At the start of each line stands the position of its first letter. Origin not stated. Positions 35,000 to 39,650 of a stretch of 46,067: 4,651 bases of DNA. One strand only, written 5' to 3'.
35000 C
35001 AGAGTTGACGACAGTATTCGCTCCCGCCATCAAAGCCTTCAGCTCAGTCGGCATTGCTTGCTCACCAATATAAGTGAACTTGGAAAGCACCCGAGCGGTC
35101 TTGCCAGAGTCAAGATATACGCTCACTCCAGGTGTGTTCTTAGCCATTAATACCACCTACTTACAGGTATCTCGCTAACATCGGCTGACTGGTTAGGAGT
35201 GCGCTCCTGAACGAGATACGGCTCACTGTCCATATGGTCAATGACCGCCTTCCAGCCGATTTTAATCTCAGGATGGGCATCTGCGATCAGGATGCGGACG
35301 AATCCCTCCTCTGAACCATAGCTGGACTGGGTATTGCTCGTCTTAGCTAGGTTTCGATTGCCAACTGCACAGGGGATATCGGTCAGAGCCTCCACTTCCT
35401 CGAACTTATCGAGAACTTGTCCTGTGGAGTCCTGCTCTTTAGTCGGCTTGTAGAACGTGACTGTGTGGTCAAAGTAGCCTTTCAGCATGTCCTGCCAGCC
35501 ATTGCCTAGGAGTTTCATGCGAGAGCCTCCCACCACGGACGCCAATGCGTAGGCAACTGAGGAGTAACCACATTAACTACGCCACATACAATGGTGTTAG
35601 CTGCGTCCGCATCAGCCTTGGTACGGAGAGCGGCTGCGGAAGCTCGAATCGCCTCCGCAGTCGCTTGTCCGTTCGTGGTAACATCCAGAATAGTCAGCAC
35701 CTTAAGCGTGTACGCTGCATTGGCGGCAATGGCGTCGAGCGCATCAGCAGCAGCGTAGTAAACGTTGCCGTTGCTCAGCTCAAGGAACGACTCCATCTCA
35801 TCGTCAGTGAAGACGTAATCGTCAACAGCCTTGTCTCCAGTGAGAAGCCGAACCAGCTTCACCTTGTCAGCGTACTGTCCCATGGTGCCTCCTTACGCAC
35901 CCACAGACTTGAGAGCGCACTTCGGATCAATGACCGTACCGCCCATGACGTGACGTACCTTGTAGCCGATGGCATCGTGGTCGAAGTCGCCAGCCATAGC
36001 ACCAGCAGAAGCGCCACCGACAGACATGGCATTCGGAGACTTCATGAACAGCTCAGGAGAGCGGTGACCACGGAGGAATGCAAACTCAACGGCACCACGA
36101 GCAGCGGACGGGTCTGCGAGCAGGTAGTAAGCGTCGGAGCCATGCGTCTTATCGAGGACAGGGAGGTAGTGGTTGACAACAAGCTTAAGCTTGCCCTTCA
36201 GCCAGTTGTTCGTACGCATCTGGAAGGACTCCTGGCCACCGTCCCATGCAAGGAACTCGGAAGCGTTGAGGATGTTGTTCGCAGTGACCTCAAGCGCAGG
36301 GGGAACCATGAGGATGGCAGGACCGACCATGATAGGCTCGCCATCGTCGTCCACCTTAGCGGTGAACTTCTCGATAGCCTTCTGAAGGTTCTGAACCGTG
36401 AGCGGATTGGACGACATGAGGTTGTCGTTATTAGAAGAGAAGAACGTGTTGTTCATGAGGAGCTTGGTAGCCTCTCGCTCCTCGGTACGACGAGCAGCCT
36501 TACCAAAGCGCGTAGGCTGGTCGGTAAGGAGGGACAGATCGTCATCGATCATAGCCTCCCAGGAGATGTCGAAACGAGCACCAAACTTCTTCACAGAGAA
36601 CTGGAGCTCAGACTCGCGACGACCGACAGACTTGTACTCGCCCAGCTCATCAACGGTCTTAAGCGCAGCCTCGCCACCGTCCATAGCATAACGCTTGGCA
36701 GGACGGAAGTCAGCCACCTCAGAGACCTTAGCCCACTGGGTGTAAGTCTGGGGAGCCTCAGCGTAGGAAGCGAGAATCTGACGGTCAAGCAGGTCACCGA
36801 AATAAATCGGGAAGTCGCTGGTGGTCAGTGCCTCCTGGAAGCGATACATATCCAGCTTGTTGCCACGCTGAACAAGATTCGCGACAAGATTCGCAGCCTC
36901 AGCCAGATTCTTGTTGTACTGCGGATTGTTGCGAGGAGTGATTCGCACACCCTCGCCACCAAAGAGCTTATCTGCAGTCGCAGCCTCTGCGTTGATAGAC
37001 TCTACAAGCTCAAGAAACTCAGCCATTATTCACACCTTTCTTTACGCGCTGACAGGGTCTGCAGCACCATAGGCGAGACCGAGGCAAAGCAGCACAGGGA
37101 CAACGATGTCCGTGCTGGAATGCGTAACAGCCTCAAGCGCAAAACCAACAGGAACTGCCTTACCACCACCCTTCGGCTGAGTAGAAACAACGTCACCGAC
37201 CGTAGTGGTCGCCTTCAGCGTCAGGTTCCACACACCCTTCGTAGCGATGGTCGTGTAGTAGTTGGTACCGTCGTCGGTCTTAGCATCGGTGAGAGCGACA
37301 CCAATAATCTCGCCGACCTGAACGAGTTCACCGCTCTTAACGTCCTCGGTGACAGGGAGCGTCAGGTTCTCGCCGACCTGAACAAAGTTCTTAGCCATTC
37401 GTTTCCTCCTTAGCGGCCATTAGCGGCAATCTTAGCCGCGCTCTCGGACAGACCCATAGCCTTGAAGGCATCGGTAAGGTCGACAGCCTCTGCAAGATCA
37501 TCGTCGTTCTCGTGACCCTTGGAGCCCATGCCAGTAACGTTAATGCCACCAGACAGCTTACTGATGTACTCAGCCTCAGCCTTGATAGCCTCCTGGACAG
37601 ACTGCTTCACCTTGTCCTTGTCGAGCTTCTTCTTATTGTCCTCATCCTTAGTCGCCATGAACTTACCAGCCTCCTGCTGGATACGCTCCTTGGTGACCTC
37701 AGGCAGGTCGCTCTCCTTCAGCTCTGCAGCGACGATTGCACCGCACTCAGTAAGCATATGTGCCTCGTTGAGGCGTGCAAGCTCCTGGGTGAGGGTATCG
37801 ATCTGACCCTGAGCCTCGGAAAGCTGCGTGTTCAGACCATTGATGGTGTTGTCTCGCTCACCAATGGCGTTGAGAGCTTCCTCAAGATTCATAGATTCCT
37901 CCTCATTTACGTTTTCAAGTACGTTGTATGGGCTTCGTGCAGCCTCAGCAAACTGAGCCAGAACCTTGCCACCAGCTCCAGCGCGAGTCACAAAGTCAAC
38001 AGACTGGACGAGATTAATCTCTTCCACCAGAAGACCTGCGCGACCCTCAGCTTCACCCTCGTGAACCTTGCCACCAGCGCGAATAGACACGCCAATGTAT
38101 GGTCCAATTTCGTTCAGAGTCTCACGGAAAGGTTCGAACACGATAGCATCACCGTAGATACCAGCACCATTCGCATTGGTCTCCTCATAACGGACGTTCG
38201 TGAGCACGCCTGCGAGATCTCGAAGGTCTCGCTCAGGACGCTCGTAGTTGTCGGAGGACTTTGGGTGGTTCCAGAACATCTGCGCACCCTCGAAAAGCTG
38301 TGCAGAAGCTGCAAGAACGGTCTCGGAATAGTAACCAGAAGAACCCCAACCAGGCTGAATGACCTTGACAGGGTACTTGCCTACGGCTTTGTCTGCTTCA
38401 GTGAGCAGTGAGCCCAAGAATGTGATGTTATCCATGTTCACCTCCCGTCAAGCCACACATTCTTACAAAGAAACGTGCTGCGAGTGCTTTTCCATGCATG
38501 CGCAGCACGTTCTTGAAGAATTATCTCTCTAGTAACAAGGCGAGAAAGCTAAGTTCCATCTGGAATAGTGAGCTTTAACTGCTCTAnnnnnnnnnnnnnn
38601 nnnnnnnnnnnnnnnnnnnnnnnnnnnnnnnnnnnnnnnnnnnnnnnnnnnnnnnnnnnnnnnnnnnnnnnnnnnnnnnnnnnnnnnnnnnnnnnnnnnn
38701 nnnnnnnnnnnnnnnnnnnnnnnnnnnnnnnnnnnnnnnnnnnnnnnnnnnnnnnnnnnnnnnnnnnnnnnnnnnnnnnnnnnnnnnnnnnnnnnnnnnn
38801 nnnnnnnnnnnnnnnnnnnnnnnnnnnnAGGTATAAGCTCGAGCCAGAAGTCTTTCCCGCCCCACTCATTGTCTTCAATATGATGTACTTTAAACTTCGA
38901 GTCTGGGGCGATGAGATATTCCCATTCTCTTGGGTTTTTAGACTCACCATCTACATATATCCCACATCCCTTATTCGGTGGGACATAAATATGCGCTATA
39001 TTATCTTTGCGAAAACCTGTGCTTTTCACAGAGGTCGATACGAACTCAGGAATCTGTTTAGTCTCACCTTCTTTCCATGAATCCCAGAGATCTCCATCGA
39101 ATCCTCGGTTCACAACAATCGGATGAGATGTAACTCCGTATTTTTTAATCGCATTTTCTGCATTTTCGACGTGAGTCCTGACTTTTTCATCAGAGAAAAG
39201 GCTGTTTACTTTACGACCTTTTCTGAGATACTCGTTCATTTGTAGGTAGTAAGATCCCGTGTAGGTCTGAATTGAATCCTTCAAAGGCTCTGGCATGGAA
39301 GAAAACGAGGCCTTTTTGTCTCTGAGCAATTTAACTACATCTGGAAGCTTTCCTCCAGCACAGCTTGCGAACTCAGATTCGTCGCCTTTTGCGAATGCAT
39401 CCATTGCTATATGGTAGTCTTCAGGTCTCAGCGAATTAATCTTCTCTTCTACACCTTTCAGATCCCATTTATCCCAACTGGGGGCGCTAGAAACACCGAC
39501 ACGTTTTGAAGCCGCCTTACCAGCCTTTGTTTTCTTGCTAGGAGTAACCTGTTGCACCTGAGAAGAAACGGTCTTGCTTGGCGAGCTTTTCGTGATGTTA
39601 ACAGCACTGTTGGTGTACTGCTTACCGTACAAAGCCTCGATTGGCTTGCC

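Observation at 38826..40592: A minor head protein (MuF/gp7) is fused to a complete R-S-E ADP-ribosyltransferase domain, a candidate capsid-delivered effector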

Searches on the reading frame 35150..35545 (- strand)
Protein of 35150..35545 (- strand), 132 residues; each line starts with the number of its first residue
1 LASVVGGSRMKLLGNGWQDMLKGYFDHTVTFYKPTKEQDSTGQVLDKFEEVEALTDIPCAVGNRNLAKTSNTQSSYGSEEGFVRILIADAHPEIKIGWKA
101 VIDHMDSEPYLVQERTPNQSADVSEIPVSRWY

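Call 73: search_protein_families(library=pfam, proteins=[window:35150-35545:-], max_evalue=0.01)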
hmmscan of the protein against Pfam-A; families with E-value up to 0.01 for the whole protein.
window:35150-35545:- (132 aa): 1 family
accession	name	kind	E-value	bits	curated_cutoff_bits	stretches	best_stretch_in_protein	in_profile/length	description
PF05521.18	Phage_HCP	-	0.0028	18.7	25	1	22-92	3-67/106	Phage head completion protein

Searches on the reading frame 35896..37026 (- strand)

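Call 3: search_protein_families(library=pfam, proteins=[window:35896-37026:-], max_evalue=0.1)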
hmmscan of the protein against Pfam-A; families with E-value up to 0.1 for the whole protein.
window:35896-37026:- (377 aa): 2 families
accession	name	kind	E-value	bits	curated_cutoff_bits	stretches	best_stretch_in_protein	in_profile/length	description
PF25209.1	Phage_capsid_4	-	1.7e-40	140.4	27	1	65-373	2-261/262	Phage capsid protein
PF10124.15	Mu-like_gpT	-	4.7e-10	39.7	20.1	1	204-288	215-289/289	Mu-like prophage major head subunit gpT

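Call 4: search_protein_families(library=phrogs, proteins=[window:35896-37026:-], max_evalue=0.01)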
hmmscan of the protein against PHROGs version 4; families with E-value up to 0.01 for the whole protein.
window:35896-37026:- (377 aa): 7 families
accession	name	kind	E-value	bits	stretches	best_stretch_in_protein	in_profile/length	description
phrog_133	-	head and packaging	5.6e-60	204.7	1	18-376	325-667/668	head maturation protease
phrog_4523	-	head and packaging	8e-49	167.9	1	66-367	355-634/644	major head and protease protein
phrog_29592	-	unknown function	1.9e-27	96.9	1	57-375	580-889/893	-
phrog_371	-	head and packaging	1.4e-10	42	1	204-288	230-303/303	major head protein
phrog_26519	-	unknown function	0.00093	20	1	167-260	2-103/192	-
phrog_1650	-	head and packaging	0.0016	18.8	1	122-209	73-160/300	major head protein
phrog_3922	-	head and packaging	0.0084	16.4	0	116-192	129-207/362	major head protein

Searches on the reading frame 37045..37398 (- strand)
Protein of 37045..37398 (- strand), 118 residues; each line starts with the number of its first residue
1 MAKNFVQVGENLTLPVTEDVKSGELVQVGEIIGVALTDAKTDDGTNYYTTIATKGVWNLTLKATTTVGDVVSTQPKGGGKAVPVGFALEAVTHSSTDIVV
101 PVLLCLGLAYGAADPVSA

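Call 3: search_protein_families(library=pfam, proteins=[window:37045-37398:-], max_evalue=0.1)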
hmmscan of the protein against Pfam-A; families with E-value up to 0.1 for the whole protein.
window:37045-37398:- (118 aa): 1 family
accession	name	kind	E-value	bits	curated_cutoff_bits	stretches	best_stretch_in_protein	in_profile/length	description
PF09956.15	Phage_cement_2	-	3.1e-10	40.8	24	1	6-100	1-101/103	Phage cement protein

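Call 4: search_protein_families(library=phrogs, proteins=[window:37045-37398:-], max_evalue=0.01)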
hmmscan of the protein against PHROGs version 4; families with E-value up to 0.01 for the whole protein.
window:37045-37398:- (118 aa): 1 family
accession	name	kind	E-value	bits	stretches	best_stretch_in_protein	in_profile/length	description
phrog_122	-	head and packaging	9.2e-17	62.1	1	1-100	1-105/109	head decoration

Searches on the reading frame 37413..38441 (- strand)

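Call 3: search_protein_families(library=pfam, proteins=[window:37413-38441:-], max_evalue=0.1)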
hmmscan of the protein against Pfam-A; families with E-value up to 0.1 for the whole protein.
window:37413-38441:- (343 aa): 4 families
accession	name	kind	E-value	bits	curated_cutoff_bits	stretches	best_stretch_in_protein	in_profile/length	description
PF04102.17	SlyX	-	0.004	18.2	30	1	197-227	16-46/67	SlyX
PF02185.22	HR1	-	0.03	14.7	33.1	1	185-229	21-64/67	Hr1 repeat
PF10046.14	BLOC1_2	-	0.031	15.1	33.4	1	165-227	15-80/96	Biogenesis of lysosome-related organelles complex-1 subunit 2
PF16326.10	ABC_tran_CTD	-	0.095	13.4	32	0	180-226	21-69/69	ABC transporter C-terminal domain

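Call 4: search_protein_families(library=phrogs, proteins=[window:37413-38441:-], max_evalue=0.01)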
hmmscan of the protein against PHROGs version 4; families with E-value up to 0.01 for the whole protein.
window:37413-38441:- (343 aa): 3 families
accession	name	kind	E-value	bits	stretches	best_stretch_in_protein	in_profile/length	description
phrog_15531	-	head and packaging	1.5e-20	75.1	1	18-288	19-289/324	head maturation protease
phrog_29592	-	unknown function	1.3e-06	27.9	1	16-169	199-362/893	-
phrog_736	-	unknown function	0.006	17.7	0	154-232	23-103/112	-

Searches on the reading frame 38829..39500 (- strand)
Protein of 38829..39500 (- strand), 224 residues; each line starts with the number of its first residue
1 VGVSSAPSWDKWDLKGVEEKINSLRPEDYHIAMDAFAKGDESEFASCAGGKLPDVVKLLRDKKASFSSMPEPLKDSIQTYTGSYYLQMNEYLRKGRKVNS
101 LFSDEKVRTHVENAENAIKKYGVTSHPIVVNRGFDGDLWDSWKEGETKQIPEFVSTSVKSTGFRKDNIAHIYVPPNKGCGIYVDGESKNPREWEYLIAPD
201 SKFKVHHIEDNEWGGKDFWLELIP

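Call 5: search_solved_structures(query=window:38829-39500:-, max_evalue=1, show_alignments=3)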
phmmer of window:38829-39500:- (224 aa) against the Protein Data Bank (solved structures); distinct sequences matched with E-value up to 1: 16.
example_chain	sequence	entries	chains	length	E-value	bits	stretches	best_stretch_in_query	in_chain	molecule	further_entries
9bbf_Z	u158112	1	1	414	0.00066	22.7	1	131-211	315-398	ADP-ribosyltransferase enzymatic component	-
6x6r_A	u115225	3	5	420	0.00071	22.6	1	131-211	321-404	ADP-ribosyltransferase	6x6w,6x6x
9mdj_Z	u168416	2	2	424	0.00073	22.6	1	131-211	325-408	Cdta (Adp-ribosyltransferase enzymatic component)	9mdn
7vnj_H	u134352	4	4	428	0.00079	22.4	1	131-211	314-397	ADP-ribosyltransferase enzymatic component | CdtA | ADP-ribosylating binary toxin enzymatic subunit CdtA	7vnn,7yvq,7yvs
2wn6_A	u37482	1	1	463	0.00089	22.3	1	131-211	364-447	ADP-RIBOSYLTRANSFERASE ENZYMATIC COMPONENT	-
2wn4_A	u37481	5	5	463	0.00096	22.2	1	131-211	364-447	ADP-RIBOSYLTRANSFERASE ENZYMATIC COMPONENT | ADP-ribosylating binary toxin enzymatic subunit CdtA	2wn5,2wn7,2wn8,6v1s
1giq_A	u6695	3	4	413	0.005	19.8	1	137-210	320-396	IOTA TOXIN COMPONENT IA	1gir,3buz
6klo_H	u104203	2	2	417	0.0057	19.6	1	137-210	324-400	Iota toxin component Ia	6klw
4gy2_A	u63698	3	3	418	0.0057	19.6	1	137-210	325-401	Iota toxin component Ia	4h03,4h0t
6x41_A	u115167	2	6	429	0.024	17.6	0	131-211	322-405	CdtA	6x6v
4fk7_A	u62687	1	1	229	0.061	16.3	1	73-121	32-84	Putative ADP-ribosyltransferase Certhrax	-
4fxq_A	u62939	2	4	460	0.22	14.5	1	73-121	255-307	Putative ADP-ribosyltransferase Certhrax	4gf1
3j8b_C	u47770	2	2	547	0.24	14.3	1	87-146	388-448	Eukaryotic translation initiation factor 3 subunit C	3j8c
6zvj_C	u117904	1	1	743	0.29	14.1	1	87-146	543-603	Eukaryotic translation initiation factor 3 subunit C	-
8za7_B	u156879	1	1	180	0.56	13.1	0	76-202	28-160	Lmo0066 protein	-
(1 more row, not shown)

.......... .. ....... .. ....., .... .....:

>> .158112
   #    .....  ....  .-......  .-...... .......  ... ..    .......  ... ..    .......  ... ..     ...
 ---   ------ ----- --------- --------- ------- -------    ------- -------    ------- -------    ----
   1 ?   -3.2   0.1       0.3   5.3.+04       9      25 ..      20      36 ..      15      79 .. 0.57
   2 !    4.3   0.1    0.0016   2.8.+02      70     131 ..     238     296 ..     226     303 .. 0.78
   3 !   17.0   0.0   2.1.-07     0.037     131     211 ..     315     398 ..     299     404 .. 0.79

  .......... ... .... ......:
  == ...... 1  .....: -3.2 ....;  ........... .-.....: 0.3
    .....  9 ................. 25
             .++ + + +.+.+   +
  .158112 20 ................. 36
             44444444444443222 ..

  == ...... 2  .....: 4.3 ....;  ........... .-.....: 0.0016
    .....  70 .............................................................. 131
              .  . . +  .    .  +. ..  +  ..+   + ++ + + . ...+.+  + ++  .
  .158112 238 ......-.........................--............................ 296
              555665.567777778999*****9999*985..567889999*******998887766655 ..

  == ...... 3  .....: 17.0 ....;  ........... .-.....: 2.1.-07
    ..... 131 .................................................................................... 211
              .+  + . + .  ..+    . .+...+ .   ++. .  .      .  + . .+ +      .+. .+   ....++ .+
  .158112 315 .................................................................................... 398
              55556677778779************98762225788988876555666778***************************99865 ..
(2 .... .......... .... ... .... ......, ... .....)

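Call 31: search_protein_representatives(protein=window:38829-39470:-)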
Query: 214 residues. Proteins with E-value up to 0.001 (for the whole library): 181; up to 1e-10: 9; up to 1e-30: 2. The best 150 are listed.
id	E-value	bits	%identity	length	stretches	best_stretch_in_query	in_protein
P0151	1.3e-81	290.0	65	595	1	1-214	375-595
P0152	1.9e-34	135.8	46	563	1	33-213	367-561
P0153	1.2e-19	87.4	35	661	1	48-213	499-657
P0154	1.2e-16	77.6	34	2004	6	128-201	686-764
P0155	4.0e-16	75.9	36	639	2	64-208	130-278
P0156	1.4e-15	74.1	35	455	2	33-206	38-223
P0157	2.2e-14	70.2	31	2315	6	155-202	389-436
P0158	1.2e-13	67.8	29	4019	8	63-194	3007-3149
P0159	8.9e-13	64.9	32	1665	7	141-195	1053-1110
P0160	5.2e-10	55.9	-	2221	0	-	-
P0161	3.6e-09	53.1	33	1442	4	131-199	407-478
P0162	6.3e-09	52.3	33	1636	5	117-199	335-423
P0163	8.2e-09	51.9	32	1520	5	155-197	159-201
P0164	8.9e-09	51.8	30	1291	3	48-204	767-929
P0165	9.6e-09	51.7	32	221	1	54-214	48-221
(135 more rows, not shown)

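Call 45: predict_structure(alignment_id=A4)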
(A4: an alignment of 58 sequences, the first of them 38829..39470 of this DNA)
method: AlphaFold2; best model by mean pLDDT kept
length: 214 residues; sequences in the alignment: 58
mean_pLDDT: 83.8   pTM: 0.79
mean pLDDT of the five models: 83.8, 83.2, 83.1, 82.9, 82.7
residues with pLDDT >= 90: 115; 70-90: 52; 50-70: 38; < 50: 9
segments of 3 or more residues with pLDDT < 50: 1-8
pLDDT, mean of each block of 10 residues (from residue 1): 46 58 65 60 74 91 97 94 84 92 97 91 84 96 92 78 91 89 93 95 91 92
secondary structure, 60 per line:
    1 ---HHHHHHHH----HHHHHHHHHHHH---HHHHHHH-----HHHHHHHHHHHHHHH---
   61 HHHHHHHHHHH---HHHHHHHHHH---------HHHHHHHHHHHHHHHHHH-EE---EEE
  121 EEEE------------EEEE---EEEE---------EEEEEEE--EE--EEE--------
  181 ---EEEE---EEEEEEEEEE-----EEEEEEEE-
elements in order: H4-11 H16-27 H31-37 H43-57 H61-71 H75-84 H94-111 E118-124 E137-140 E144-147 E157-163 E170-172 E184-187 E191-200 E206-213

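Call 47: fold_search(model_id=the predicted structure, library=pdb)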
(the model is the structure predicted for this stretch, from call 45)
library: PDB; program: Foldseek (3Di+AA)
matches with E <= 10: 384; with E <= 0.001: 146
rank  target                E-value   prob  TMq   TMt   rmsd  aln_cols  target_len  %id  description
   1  5urp                  2.6e-13  1.00  0.67  0.71   3.1       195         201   20  Plx2a, an ADP-ribosyltransferase toxin from Paenibacillus larvae (released 2017-12-20)
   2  8za7_B                2.9e-13  1.00  0.68  0.80   3.0       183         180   20  ART-ARH type toxin effector-immunity protein pair of Listeria monocytogenes (released 2025-04-30)
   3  4gf1_B                3.3e-13  1.00  0.64  0.33   9.2       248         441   19  Crystal Structure of Certhrax (released 2012-09-26)
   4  2c8g_A                1.2e-12  1.00  0.64  0.66   4.4       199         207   16  Structure of the PN loop Q182A mutant C3bot1 Exoenzyme (Free state, crystal form I) (released 2007-02-27)
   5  4gf1_A                2.3e-12  1.00  0.62  0.32   4.8       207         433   21  Crystal Structure of Certhrax (released 2012-09-26)
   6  2c89_A                3.6e-12  1.00  0.66  0.70   3.8       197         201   16  Structure of the wild-type C3bot1 Exoenzyme (Free state, crystal form I) (released 2007-02-27)
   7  2c8d_A                3.6e-12  1.00  0.64  0.68   4.3       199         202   16  Structure of the ARTT motif Q212A mutant C3bot1 Exoenzyme (Free state, crystal form I) (released 2007-02-27)
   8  2c8e_F                3.6e-12  1.00  0.62  0.66   4.4       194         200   16  Structure of the ARTT motif E214N mutant C3bot1 Exoenzyme (Free state, crystal form III) (released 2007-02-27)
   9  4fxq_A                4.0e-12  1.00  0.67  0.33   5.1       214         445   20  Full-length Certhrax toxin from Bacillus cereus in complex with Inhibitor P6 (released 2012-09-26)
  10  2c8b                  6.7e-12  1.00  0.64  0.68   4.1       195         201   16  Structure of the ARTT motif Q212A mutant C3bot1 Exoenzyme (Free state, crystal form II) (released 2007-02-27)
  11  4xzk                  6.7e-12  1.00  0.64  0.64   4.2       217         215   16  Crystal structure of ADP-ribosyltransferase Vis in complex with agmatine (released 2016-01-20)
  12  4fk7                  8.0e-12  1.00  0.64  0.67   3.8       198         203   20  Crystal structure of Certhrax catalytic domain (released 2012-09-26)
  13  2c8g_B                8.5e-12  1.00  0.63  0.66   4.5       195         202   16  Structure of the PN loop Q182A mutant C3bot1 Exoenzyme (Free state, crystal form I) (released 2007-02-27)
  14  1g24_A                9.1e-12  1.00  0.62  0.63   4.2       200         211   17  THE CRYSTAL STRUCTURE OF EXOENZYME C3 FROM CLOSTRIDIUM BOTULINUM (released 2000-12-18)
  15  2c89_B                9.7e-12  1.00  0.63  0.66   4.4       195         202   16  Structure of the wild-type C3bot1 Exoenzyme (Free state, crystal form I) (released 2007-02-27)
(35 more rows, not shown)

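Call 53: fold_search(model_id=the predicted structure, library=viral)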
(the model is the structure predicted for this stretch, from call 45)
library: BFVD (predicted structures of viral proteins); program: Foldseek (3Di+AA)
matches with E <= 10: 352; with E <= 0.001: 120
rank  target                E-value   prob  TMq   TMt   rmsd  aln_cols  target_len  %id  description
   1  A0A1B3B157            6.6e-13  1.00  0.67  0.50   3.4       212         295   15  VIP2-like ADP-ribosyltransferase toxin [Gordonia phage Strosahl]
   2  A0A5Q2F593            1.1e-12  1.00  0.62  0.11   3.9       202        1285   23  ADP-ribosyltransferase [Gordonia phage Sixama]
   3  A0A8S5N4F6            2.3e-12  1.00  0.63  0.27   4.4       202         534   21  Minor capsid protein [Podoviridae sp. ctiJY10]
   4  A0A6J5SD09            5.2e-12  1.00  0.66  0.50   6.4       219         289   17  ADP ribosyltransferase [uncultured Caudovirales phage]
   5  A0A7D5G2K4            7.5e-12  1.00  0.60  0.14  21.9       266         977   18  (no name in the UniProt tables at hand)
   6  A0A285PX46            1.3e-11  1.00  0.60  0.55   3.8       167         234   17  ADP ribosyltransferase domain-containing protein [Cedratvirus lausannensis]
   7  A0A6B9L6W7            1.5e-11  1.00  0.66  0.12   3.6       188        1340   20  ADP-ribosyltransferase [Mycobacterium phage Onyinye]
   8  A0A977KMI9            1.8e-11  1.00  0.59  0.14   4.6       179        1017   26  (no name in the UniProt tables at hand)
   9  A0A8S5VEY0            2.3e-11  1.00  0.64  0.34   2.8       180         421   22  Minor capsid protein [Siphoviridae sp. ctF2K4]
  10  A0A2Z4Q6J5            2.3e-11  1.00  0.56  0.19  18.3       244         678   19  ADP-ribosyltransferase domain and MuF-like fusion protein [Microbacterium phage Percival]
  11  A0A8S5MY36            3.3e-11  1.00  0.69  0.37   3.2       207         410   18  VIP2 [Myoviridae sp. ctCop38]
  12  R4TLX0                3.3e-11  1.00  0.59  0.41   2.9       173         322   21  (no name in the UniProt tables at hand)
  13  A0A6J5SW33            3.6e-11  1.00  0.60  0.29   3.7       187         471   17  Phage head morphogenesis domain containing protein [uncultured Caudovirales phage]
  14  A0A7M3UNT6            4.9e-11  1.00  0.51  0.25  18.3       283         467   14  ADP ribosyltransferase domain-containing protein [Pyramimonas orientalis virus]
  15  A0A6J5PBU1            7.1e-11  1.00  0.61  0.41  14.0       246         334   18  ADP ribosyltransferase [uncultured Caudovirales phage]
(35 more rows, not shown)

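Call 77: search_protein_families(library=phrogs, proteins=[window:38829-39470:-], max_evalue=0.01)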
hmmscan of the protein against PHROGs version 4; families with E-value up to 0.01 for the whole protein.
window:38829-39470:- (214 aa): 4 families
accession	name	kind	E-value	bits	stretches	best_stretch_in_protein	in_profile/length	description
phrog_3895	-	moron, auxiliary metabolic gene and host takeover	2.6e-07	31.7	1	63-202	146-322/340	ADP-ribosyltransferase exoenzyme toxin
phrog_802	-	moron, auxiliary metabolic gene and host takeover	6.7e-06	26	1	53-149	411-505/674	Alt-like RNA polymerase ADP-ribosyltransferase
phrog_21789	-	head and packaging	0.00014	20.7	1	66-201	1052-1184/1195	virion structural protein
phrog_595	-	head and packaging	0.00015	22.2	1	65-199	360-499/513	head maturation protease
